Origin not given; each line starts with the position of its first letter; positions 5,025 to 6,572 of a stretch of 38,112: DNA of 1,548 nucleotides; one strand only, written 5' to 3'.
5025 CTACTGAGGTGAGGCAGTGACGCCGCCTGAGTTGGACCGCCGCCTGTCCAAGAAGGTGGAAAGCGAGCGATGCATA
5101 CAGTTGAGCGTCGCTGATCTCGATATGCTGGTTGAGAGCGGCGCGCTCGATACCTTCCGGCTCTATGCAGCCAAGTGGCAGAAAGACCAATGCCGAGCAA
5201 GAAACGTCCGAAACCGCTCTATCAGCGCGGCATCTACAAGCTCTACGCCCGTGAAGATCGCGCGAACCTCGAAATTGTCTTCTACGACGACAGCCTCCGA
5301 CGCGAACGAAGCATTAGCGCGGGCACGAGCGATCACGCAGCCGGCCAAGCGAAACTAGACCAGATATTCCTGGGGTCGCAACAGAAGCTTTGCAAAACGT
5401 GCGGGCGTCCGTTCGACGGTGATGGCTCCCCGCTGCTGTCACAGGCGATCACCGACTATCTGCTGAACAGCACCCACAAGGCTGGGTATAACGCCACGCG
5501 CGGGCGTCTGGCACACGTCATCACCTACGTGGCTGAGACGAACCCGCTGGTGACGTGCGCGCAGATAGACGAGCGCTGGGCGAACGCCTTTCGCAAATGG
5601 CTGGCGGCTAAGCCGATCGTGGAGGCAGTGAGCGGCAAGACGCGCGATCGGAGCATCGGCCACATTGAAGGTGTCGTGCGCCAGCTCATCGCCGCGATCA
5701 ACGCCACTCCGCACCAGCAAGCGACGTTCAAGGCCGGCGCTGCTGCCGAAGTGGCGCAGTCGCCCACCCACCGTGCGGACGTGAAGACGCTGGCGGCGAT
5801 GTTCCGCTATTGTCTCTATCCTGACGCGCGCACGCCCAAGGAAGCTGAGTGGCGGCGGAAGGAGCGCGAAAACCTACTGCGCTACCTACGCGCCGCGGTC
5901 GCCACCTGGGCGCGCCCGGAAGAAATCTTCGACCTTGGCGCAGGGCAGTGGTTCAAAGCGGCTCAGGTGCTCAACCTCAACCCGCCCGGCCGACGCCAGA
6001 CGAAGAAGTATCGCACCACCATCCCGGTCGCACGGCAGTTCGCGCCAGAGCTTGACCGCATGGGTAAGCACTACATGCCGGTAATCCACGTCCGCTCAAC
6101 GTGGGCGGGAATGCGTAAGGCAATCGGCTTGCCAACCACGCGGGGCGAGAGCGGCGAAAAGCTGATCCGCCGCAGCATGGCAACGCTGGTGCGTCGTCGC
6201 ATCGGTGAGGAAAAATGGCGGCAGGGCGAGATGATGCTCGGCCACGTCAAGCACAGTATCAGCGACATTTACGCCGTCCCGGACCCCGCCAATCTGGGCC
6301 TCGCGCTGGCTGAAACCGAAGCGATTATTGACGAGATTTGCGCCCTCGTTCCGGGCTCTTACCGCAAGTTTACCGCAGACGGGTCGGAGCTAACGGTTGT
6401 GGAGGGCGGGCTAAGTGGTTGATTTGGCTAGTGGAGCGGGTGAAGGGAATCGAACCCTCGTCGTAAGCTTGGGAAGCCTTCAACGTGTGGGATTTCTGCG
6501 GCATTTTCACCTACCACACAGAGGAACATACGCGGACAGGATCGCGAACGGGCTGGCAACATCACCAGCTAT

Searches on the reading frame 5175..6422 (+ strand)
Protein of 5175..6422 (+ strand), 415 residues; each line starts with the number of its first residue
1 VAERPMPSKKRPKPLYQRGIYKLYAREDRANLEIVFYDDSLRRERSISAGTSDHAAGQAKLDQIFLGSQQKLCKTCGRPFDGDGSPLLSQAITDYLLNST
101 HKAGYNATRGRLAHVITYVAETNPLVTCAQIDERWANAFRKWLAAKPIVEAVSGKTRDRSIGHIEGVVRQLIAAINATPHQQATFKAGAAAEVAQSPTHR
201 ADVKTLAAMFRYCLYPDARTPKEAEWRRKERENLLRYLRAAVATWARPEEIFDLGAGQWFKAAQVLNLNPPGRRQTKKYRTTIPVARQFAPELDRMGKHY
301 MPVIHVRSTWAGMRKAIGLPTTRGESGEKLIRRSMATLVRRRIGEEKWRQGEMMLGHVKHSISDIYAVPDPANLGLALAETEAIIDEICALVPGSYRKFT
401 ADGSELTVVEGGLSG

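Call 5: search_protein_families(library=pfam, proteins=[window:5175-6422:+], max_evalue=0.01)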
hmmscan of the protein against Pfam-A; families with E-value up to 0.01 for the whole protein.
window:5175-6422:+ (415 aa): 0 families

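Call 40: find_related_loci(query=window:5175-6422:+, collection=viral_contigs, flank=5000)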
Query window:5175-6422:+ (415 aa) in viral_contigs; peptide patterns used: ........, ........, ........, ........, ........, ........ (x = any residue, [..] = any of these).
10 stretches matched a pattern; 1 encode a relative of the query (tblastn E <= 1e-3); 1 distinct loci.
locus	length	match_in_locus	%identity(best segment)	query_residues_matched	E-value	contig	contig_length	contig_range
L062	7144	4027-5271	99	1-415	0e+0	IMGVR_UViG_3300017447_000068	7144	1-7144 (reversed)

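Call 60: search_protein_families(library=ncbifam, proteins=[window:5175-6422:+], max_evalue=0.001)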
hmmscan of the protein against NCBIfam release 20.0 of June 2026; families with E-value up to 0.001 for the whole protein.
window:5175-6422:+ (415 aa): 0 families

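Call 61: search_protein_families(library=phrogs, proteins=[window:5175-6422:+, L062:5424-5699:-, L062:5702-6406:+], max_evalue=0.001)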
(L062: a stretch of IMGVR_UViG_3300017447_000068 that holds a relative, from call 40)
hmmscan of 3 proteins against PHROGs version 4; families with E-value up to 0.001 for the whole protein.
window:5175-6422:+ (415 aa): 0 families

L062:5424-5699:- (91 aa): 0 families

L062:5702-6406:+ (234 aa): 1 family
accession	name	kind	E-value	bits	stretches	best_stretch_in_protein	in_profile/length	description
phrog_6452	-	unknown function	8e-56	190.1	1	1-219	1-226/236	-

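Call 64: search_solved_structures(query=window:5175-6422:+, max_evalue=1)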
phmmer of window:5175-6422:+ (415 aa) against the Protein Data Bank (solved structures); distinct sequences matched with E-value up to 1: 1.
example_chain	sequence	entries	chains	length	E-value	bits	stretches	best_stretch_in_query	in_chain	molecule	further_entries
6ybp_G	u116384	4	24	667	0.99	11.2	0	296-386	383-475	Propionyl-CoA carboxylase alpha subunit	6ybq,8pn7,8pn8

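Call 65: search_protein_families(library=pfam, proteins=[window:5175-6422:+], max_evalue=10)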
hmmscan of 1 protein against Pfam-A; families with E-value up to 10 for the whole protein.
window:5175-6422:+ (415 aa): 1 family
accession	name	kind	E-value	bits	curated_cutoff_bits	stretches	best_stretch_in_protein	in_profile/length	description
PF13102.12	Phage_int_SAM_5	-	0.012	16.4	22.3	1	99-169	12-80/98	Phage integrase SAM-like domain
